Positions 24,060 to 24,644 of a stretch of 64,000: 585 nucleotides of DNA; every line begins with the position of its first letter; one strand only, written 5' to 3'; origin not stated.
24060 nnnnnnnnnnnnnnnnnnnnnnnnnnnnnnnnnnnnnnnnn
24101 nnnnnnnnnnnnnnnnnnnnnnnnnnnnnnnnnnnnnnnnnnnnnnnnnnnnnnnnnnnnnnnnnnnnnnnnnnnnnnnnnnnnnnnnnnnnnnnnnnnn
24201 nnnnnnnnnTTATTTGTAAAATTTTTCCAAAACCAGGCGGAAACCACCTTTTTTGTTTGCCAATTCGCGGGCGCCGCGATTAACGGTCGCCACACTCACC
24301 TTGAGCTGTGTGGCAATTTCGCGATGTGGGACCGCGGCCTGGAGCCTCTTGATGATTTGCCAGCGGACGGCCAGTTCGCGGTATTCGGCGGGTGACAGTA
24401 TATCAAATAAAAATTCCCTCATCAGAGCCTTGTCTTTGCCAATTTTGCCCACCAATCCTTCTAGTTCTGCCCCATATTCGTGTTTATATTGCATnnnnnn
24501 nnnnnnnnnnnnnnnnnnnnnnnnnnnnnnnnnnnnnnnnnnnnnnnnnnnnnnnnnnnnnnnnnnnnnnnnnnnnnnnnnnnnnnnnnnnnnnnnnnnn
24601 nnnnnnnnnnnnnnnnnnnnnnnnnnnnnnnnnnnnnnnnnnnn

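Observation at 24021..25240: Small higher-GC island with a TrpR-family regulator, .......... operators and 18-bp terminal inverted repeats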

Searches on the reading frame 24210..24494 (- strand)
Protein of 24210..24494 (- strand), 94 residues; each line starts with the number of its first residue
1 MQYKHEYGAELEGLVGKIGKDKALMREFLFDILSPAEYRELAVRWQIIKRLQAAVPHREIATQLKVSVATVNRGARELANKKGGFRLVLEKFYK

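Call 5: search_protein_families(library=pfam, proteins=[window:24210-24494:-], max_evalue=1)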
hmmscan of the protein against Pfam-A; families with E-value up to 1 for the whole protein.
window:24210-24494:- (94 aa): 14 families
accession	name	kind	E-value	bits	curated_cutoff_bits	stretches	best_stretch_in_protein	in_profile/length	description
PF01371.25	Trp_repressor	-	2.2e-15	56.9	27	1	20-91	14-86/88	Trp repressor protein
PF13384.12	HTH_23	-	8.1e-05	22.8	24.6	1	41-73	4-36/50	Homeodomain-like domain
PF08279.18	HTH_11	-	0.0074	16.6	25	1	46-83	4-43/55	HTH domain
PF13545.12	HTH_Crp_2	-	0.026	14.9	27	1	50-81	18-49/70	Crp-like helix-turn-helix domain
PF08281.18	Sigma70_r4_2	-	0.033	14.3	25.7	1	56-72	28-44/54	Sigma-70, region 4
PF13412.12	HTH_24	-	0.033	14.2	21.9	1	55-73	18-36/48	Winged helix-turn-helix DNA-binding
PF13551.12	HTH_29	-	0.046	14.3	28.1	1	44-73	1-31/64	Winged helix-turn helix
PF02796.21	HTH_7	-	0.06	13.9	23.8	1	46-72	13-39/45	Helix-turn-helix domain of resolvase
PF13404.12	HTH_AsnC-type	-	0.061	13.6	27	1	46-73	7-36/42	AsnC-type helix-turn-helix domain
PF00392.27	GntR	-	0.099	12.8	27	1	56-81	26-51/64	Bacterial regulatory proteins, gntR family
PF13936.12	HTH_38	-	0.1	12.8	27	1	46-73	12-39/44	Helix-turn-helix domain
PF01418.23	HTH_6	-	0.11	12.9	28.3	1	58-80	38-60/77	Helix-turn-helix domain, rpiR family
PF13542.12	HTH_Tnp_ISL3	-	0.15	12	27.4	1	46-73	19-45/51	Helix-turn-helix domain of transposase family ISL3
PF25213.1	HVO_A0261_N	-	0.17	12.2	35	1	42-81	11-51/86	HVO_A0261 N-terminal domain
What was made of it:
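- Checked: (b) The 94-aa minus-strand ORF 24210-24494 is a Trp_repressor family protein (PF01371, 56.9 bits against a cut-off of 27, call 5).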

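Call 9: search_protein_families(library=ncbifam, proteins=[window:24210-24494:-], max_evalue=1)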
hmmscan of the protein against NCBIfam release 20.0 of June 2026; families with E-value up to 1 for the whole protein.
window:24210-24494:- (94 aa): 8 families
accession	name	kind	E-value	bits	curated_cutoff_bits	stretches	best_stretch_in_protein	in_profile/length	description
TIGR01321.1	TrpR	equivalog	1.1e-09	38.6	67.25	1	19-88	19-89/94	trp operon repressor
TIGR02531.1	yecD_yerC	hypoth_equivalog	1.7e-05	25.2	42.2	1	25-91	21-87/88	YerC/YecD family TrpR-related protein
NF052286.1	ecto_TF_EhuR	exception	0.0016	17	480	1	50-80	31-61/458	MocR-like ectoine utilization transcription factor EhuR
NF053730.1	TransRegRv1152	equivalog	0.04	13.8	170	1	57-79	43-65/120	Rv1152 family transcriptional regulator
TIGR02985.1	Sig70_bacteroi1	subfamily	0.05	13.8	126.4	1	52-73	128-149/162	RNA polymerase sigma-70 factor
NF053606.1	Sta1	subfamily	0.052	13.6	80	1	46-81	28-61/100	Sta1 family transcriptional regulator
NF040939.2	trans_reg_lrs14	equivalog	0.096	12.7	90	1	49-80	31-62/103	Lrs14 family HTH-type transcriptional regulator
NF052445.1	RespRegMctR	equivalog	0.1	12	300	1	36-81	140-186/205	two-component system response regulator MctR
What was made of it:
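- On TrpR (tryptophan repressor) family: 38.6 bits against a cut-off of 67.25 (call 9).
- On YerC/YecD (HisR) subfamily: 25.2 bits against a cut-off of 42.2 (call 9).
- The regulator scores below NCBIfam's TrpR equivalog cut-off (38.6 against 67.25 bits, call 9). The regulator is below the NCBIfam cut-offs for both TrpR and YerC (call 9).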

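Call 10: search_protein_families(library=phrogs, proteins=[window:24210-24494:-], max_evalue=1)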
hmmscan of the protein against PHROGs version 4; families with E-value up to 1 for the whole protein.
window:24210-24494:- (94 aa): 3 families
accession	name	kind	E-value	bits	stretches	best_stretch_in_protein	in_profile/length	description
phrog_18995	-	head and packaging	0.033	15.2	1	42-82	6-46/170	terminase small subunit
phrog_125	-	DNA, RNA and nucleotide metabolism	0.074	13.6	1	37-81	167-206/254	DNA invertase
phrog_836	-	transcription regulation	0.077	14.1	1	10-77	50-119/133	late transcriptional activator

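Call 23: find_homologous_proteins(query=window:24213-24494:-, max_evalue=0.00001)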
Query window:24213-24494:- (94 aa): 90 proteins with E <= 0.00001 among 91 candidates.
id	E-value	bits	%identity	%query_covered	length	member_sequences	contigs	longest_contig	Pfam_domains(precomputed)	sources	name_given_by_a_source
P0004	2.9e-53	195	99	100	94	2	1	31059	PF01371.26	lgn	-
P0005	4.5e-48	179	91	100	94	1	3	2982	PF01371.26,PF13384.13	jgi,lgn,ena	jgi:Trp operon repressor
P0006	8.8e-46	171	86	100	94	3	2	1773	PF01371.26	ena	-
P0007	6.0e-44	165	83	99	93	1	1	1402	PF01371.26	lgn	-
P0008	1.0e-43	165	83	100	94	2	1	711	PF01371.26,PF13384.13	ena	-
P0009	2.5e-43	163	82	100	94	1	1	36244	PF01371.26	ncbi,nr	ncbi:MAG: transcriptional regulator [Candidatus Doudnabacteria bacterium]|nr:transcriptional regulat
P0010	3.4e-43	163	80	100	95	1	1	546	PF01371.26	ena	-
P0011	6.3e-43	162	82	100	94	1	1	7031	PF01371.26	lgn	-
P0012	1.9e-42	161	81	100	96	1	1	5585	PF01371.26,PF13384.13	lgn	-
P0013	1.5e-41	158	78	99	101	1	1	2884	PF01371.26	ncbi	-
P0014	1.4e-40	155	77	99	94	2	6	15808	PF01371.26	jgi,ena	-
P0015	4.4e-39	150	74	99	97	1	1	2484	PF01371.26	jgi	jgi:TrpR family trp operon transcriptional repressor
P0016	8.3e-39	149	76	100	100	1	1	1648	PF01371.26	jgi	jgi:TrpR family trp operon transcriptional repressor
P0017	8.8e-39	149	76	100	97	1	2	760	PF01371.26,PF13384.13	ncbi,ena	-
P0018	9.2e-39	149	76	100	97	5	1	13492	PF01371.26,PF13384.13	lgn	-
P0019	1.1e-38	149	78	99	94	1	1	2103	PF01371.26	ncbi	-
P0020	3.1e-38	147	76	99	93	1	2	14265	PF01371.26,PF13384.13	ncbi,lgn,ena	-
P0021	6.1e-38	146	75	100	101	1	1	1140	PF01371.26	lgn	-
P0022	8.1e-38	146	76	100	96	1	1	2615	PF01371.26,PF13384.13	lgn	-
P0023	1.0e-37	145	74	99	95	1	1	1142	PF01371.26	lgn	-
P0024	1.3e-37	145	75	100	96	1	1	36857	PF01371.26,PF13384.13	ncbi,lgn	-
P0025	2.6e-37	144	73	100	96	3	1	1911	PF01371.26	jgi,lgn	jgi:Trp operon repressor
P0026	2.9e-37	144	74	100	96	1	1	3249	PF01371.26,PF13384.13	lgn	-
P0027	3.6e-37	144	74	99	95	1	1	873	PF01371.26,PF13384.13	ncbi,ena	-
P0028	5.5e-37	143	74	100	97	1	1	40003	PF01371.26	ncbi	-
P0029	6.4e-37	143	75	100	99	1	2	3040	PF01371.26,PF13384.13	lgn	-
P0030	1.0e-36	142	72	98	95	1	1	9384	PF01371.26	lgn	-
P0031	4.9e-36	140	72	100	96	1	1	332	PF01371.26,PF13384.13,PF13936.13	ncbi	-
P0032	5.3e-36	140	72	100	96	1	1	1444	PF01371.26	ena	-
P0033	1.2e-35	139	70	100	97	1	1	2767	PF01371.26,PF13384.13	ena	-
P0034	1.4e-35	139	69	100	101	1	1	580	PF01371.26,PF13384.13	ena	-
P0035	2.2e-35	138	69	100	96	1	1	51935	PF01371.26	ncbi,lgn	-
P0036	2.4e-35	138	71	100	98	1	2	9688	PF01371.26,PF13384.13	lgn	-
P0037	3.2e-35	138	71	100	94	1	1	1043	PF01371.26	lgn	-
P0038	3.5e-35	137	66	100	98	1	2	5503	PF01371.26,PF13384.13,PF02796.22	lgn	-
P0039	4.1e-35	137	72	100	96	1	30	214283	PF01371.26,PF08279.19,PF13384.13,PF13936.13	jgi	jgi:TrpR family trp operon transcriptional repressor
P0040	7.9e-35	136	69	99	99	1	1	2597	PF01371.26,PF13384.13,PF13936.13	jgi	jgi:TrpR family trp operon transcriptional repressor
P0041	1.5e-34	135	69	100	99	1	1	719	PF01371.26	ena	-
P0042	7.6e-34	133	67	100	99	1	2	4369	PF01371.26,PF13384.13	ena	-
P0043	8.5e-34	133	72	99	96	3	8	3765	PF01371.26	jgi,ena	-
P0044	1.4e-33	132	70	100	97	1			PF01371.26,PF13384.13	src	-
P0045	2.8e-33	131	71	99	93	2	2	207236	PF01371.26,PF13384.13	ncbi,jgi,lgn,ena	ncbi:MAG: Trp family transcriptional regulator [Candidatus Doudnabacteria bacterium]|jgi:TrpR family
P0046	5.8e-33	130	70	99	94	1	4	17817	PF01371.26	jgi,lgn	-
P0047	7.1e-33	130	68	100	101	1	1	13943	PF01371.26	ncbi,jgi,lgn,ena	jgi:TrpR family trp operon transcriptional repressor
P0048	1.2e-32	129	67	100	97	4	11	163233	PF01371.26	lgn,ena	-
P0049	1.5e-32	129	66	100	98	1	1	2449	PF01371.26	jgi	jgi:TrpR family trp operon transcriptional repressor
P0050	2.2e-32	128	68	96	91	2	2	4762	PF01371.26,PF13384.13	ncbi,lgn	-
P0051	2.5e-32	128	64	100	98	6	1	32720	PF01371.26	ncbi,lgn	-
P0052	2.6e-32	128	68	98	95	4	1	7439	PF01371.26,PF13384.13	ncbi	-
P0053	8.1e-32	127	64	100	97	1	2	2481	PF01371.26,PF13384.13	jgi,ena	jgi:Trp operon repressor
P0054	1.2e-31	126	67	100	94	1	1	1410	PF01371.26,PF13384.13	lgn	-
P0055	1.3e-31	126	68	99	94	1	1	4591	PF01371.26,PF13384.13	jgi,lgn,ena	-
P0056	1.5e-31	126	63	98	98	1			PF01371.26,PF13384.13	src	-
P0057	1.5e-31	126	64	100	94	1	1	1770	PF01371.26,PF13384.13,PF02796.22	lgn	-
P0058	2.2e-31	125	63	100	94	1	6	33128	PF01371.26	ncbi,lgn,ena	-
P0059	2.9e-31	125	63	100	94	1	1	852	PF01371.26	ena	-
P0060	3.1e-31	125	63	100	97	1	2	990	PF01371.26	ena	-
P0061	3.2e-31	125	66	98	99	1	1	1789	PF01371.26,PF13384.13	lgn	-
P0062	5.6e-31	124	62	100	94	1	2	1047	PF01371.26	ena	-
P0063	7.5e-31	124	71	88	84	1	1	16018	PF01371.26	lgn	-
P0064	7.6e-31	124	63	98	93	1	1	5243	PF01371.26,PF13412.13,PF13384.13,PF13936.13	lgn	-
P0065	8.1e-31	123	64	100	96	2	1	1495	PF01371.26,PF13384.13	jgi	-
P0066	9.1e-31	123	63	100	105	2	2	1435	PF01371.26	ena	-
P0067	1.5e-30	123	69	96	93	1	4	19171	PF01371.26,PF13384.13,PF13551.13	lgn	-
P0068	4.7e-30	121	61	99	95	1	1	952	PF01371.26,PF13384.13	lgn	-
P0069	5.8e-30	121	64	98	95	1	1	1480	PF01371.26,PF13384.13,PF13936.13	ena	-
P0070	9.7e-30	120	63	97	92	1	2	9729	PF01371.26,PF13384.13,PF13936.13,PF02796.22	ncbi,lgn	-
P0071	1.7e-29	119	63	97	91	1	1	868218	PF01371.26,PF13384.13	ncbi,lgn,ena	-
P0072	2.1e-29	119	60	99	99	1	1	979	PF01371.26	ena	-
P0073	2.8e-29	119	63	95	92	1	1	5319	PF01371.26,PF13384.13,PF02796.22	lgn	-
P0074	3.0e-29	118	62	96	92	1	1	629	PF01371.26,PF13384.13,PF13936.13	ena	-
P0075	1.2e-28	116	61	100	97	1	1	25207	PF01371.26,PF13384.13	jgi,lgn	-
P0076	1.8e-28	116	61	99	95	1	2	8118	PF01371.26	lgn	-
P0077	2.7e-28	115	63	96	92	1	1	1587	PF01371.26,PF13384.13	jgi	jgi:TrpR family transcriptional regulator, trp operon repressor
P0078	2.7e-28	115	64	96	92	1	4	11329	PF01371.26,PF13384.13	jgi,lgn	jgi:TrpR family trp operon transcriptional repressor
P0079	6.1e-28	114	59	100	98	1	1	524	PF01371.26,PF13384.13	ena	-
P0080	7.6e-28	114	64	97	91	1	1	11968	PF01371.26,PF13384.13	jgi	jgi:Trp operon repressor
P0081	8.6e-28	114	61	95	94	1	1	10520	PF01371.26,PF13384.13,PF02796.22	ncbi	-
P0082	2.7e-26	109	65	85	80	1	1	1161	PF01371.26,PF13384.13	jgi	jgi:TrpR family transcriptional regulator, trp operon repressor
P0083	1.1e-25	107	78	72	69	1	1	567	PF01371.26,PF13384.13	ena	-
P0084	1.1e-24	104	56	97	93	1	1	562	PF01371.26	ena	-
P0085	1.2e-24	104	59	90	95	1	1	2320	PF01371.26,PF13384.13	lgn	-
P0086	2.7e-24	103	60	86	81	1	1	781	PF01371.26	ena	-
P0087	3.1e-23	99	56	91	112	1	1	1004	PF01371.26,PF13384.13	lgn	-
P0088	7.5e-23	98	54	96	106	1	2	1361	PF01371.26,PF13384.13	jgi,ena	-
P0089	2.9e-21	93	59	81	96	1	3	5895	PF01371.26,PF13384.13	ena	-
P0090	2.2e-20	90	56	89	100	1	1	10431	PF01371.26,PF13384.13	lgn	-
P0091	8.2e-20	88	51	96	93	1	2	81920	PF01371.26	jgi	jgi:TrpR family transcriptional regulator, trp operon repressor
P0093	4.3e-11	60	71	48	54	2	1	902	PF01371.26,PF13384.13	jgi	jgi:Trp operon repressor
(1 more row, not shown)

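Call 25: find_related_loci(query=A3, collection=genome_contigs, flank=4000)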
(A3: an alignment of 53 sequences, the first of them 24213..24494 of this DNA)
Query A3 (94 aa) in genome_contigs; peptide patterns used: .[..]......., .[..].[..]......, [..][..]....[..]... (x = any residue, [..] = any of these).
194 stretches matched a pattern; 52 encode a relative of the query (tblastn E <= 1e-3); 52 distinct loci.
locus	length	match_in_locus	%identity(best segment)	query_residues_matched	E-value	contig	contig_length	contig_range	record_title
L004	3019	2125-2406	83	1-94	5e-50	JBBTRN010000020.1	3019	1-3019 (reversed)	MAG: Patescibacteria group bacterium isolate H52-bin092_1 H52_bin092_1_000000000020, whole genome shotgun sequence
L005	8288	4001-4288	76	1-94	6e-45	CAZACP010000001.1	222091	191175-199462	MAG TPA_asm: uncultured Candidatus Saccharibacteria bacterium isolate SRP135725_co1_375 genome assembly, contig: NODE_9_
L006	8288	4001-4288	75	1-94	1e-44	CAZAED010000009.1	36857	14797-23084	MAG TPA_asm: uncultured Candidatus Saccharibacteria bacterium isolate SRP342105_co1_329 genome assembly, contig: NODE_14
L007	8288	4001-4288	71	1-94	2e-43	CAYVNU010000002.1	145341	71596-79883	MAG TPA_asm: uncultured Candidatus Saccharibacteria bacterium isolate SRP278252_co1_309 genome assembly, contig: NODE_98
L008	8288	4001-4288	69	1-94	3e-41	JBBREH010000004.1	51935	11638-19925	MAG: Candidatus Doudnabacteria bacterium isolate Co_metawrap_2493 Cmw_2493_k141_4669391_length_51935_cov_22.9983, whole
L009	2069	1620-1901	64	1-94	4e-41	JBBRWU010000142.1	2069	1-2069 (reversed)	MAG: Candidatus Doudnabacteria bacterium isolate La4_metabat2.076 La4_metabat2.076_K_1974333_L_2069_cov_15.8288, whole g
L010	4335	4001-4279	70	1-93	1e-40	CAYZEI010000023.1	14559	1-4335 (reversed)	MAG TPA_asm: uncultured Candidatus Saccharibacteria bacterium isolate SRP278252_co1_767 genome assembly, contig: NODE_72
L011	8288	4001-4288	67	1-94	2e-40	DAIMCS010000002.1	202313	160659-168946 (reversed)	MAG TPA_asm: Patescibacteria group bacterium isolate CTOTU25981 NODE_6_length_202313_cov_11.113177, whole genome shotgun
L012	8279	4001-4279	66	1-93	1e-39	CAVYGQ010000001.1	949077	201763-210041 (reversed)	MAG: Candidatus Doudnabacteria bacterium isolate MFD03726.bin.1.74 genome assembly, contig: contig_17402, whole genome s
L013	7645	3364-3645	64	1-94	2e-39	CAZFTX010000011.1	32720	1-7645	MAG TPA_asm: uncultured Candidatus Saccharibacteria bacterium isolate SRP342105_co1_257 genome assembly, contig: NODE_17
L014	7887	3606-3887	63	1-94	3e-38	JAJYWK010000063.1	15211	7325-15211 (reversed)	MAG: bacterium isolate FK3.bin112 NODE_7822_length_15211_cov_2.630403, whole genome shotgun sequence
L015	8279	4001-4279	65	1-93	4e-38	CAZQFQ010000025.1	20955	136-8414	MAG TPA_asm: uncultured Candidatus Saccharibacteria bacterium isolate binchicken_co3_512 genome assembly, contig: NODE_8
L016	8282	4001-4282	63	1-94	9e-38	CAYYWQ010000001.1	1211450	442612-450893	MAG TPA_asm: uncultured Candidatus Saccharibacteria bacterium isolate SRP292972_co1_95 genome assembly, contig: NODE_2_l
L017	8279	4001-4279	61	1-93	7e-37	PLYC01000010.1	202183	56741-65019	MAG: Candidatus Doudnabacteria bacterium isolate palsa_1336 73.20120700_P3D.308_contig_21379, whole genome shotgun seque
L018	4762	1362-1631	68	1-90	4e-36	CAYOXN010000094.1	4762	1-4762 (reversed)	MAG TPA_asm: uncultured Candidatus Saccharibacteria bacterium isolate SRP286056_co1_736 genome assembly, contig: NODE_26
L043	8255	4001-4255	52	7-92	5e-22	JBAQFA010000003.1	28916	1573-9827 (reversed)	MAG: Candidatus Magasanikiibacteriota bacterium isolate MFD12003_ilm_asm_bin64 k127_64843, whole genome shotgun sequence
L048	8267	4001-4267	43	6-94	2e-21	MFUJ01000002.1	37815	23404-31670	MAG: Candidatus Nomurabacteria bacterium RIFCSPHIGHO2_12_FULL_37_29 rifcsphigho2_12_scaffold_1173, whole genome shotgun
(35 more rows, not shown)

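Call 35: search_solved_structures(query=A3, max_evalue=0.01, show_alignments=2)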
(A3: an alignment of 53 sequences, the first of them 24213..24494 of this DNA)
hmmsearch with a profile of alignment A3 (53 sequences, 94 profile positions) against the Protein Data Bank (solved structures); distinct sequences matched with E-value up to 0.01: 23.
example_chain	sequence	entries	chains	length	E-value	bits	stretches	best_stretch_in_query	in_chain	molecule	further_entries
3frw_A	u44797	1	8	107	1.6e-08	37.8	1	8-92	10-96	Putative Trp repressor protein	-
3g1c_A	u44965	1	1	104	2e-07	34.3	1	9-91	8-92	The TrpR like protein from Eubacterium eligens ATCC 27750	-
6f7f_B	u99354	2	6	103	3.1e-07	33.7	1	15-81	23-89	Trp operon repressor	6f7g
1rcs_A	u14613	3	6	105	3.2e-07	33.6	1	17-81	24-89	TRP REPRESSOR | HOLO TRP REPRESSOR | APO TRP REPRESSOR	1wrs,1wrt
1trr_A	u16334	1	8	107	3.2e-07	33.6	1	15-81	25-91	PROTEIN (TRP REPRESSOR)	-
1co0_A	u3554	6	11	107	3.3e-07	33.6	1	17-81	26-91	TRP OPERON REPRESSOR | TRP REPRESSOR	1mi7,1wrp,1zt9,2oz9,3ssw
3wrp_A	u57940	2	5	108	3.4e-07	33.5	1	17-81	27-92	TRP REPRESSOR | Trp operon repressor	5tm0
1tro_A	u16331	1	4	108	3.5e-07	33.5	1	17-81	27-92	PROTEIN (TRP REPRESSOR)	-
1jhg_A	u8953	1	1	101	3.5e-07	33.5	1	17-81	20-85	TRP OPERON REPRESSOR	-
3kor_A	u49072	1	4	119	3.7e-07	33.4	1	1-92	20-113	Possible Trp repressor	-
6ejw_A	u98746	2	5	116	4e-07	33.3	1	17-81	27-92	Trp operon repressor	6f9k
6st7_A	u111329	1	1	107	4.3e-07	33.2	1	17-81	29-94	Trp operon repressor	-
6st6_A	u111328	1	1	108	4.4e-07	33.2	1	17-81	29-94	Trp operon repressor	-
7os9_AA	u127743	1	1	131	5.7e-07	32.8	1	17-81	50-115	Trp operon repressor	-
6fal_A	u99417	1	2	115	6.7e-07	32.6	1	17-80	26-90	Trp operon repressor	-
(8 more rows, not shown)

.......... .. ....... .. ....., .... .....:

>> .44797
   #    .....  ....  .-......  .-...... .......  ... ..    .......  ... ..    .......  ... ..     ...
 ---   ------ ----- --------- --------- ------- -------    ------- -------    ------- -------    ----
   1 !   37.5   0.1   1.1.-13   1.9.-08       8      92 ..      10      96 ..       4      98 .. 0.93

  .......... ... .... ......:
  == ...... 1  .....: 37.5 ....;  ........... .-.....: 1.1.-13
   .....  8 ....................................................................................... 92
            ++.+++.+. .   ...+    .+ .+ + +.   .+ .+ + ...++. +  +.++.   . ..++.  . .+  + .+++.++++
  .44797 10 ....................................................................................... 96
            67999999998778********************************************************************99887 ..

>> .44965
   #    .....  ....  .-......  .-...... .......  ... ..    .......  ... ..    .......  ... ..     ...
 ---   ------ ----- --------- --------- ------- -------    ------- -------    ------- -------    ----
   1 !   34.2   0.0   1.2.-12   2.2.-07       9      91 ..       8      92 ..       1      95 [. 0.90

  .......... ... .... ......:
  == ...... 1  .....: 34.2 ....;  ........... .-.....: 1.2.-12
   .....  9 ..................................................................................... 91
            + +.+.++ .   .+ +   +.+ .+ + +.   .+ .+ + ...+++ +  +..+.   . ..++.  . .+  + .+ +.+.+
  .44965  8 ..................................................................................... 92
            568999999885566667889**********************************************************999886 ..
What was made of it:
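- It matches HisR/YerC-type structures slightly better than E. coli TrpR (1.6e-8 against 3e-7, call 35).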

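Call 40: find_related_loci(query=A3, collection=metagenome_contigs, flank=3000)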
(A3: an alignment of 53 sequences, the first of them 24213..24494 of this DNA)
Query A3 (94 aa) in metagenome_contigs; peptide patterns used: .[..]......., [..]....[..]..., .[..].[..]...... (x = any residue, [..] = any of these).
484 stretches matched a pattern; 151 encode a relative of the query (tblastn E <= 1e-3); the best 80 are kept; 80 distinct loci.
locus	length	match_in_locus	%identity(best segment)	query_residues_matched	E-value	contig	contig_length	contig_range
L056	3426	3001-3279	77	1-93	1e-47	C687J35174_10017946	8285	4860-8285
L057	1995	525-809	72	1-93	5e-42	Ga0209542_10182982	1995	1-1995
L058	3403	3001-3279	71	1-93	7e-41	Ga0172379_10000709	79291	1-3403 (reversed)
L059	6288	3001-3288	67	1-94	2e-40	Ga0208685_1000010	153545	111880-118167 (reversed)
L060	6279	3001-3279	70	1-93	1e-40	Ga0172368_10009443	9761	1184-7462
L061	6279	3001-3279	70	1-93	1e-40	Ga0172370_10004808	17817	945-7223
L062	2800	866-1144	63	1-93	7e-39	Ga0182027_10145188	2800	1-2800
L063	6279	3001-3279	65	1-93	3e-38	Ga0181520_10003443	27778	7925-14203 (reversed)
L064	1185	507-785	59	1-93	4e-39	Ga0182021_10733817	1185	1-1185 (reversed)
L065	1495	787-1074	64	1-94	2e-38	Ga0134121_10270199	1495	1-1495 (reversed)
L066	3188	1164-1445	59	1-94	5e-37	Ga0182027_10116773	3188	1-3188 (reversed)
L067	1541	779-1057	61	1-93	1e-33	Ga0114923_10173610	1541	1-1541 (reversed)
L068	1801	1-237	65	15-93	3e-32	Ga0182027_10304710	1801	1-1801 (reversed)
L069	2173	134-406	56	1-91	5e-32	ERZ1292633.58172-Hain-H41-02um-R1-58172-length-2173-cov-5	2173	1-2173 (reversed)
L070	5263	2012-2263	59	1-85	4e-30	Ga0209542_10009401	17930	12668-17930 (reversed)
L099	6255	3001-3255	61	1-85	2e-26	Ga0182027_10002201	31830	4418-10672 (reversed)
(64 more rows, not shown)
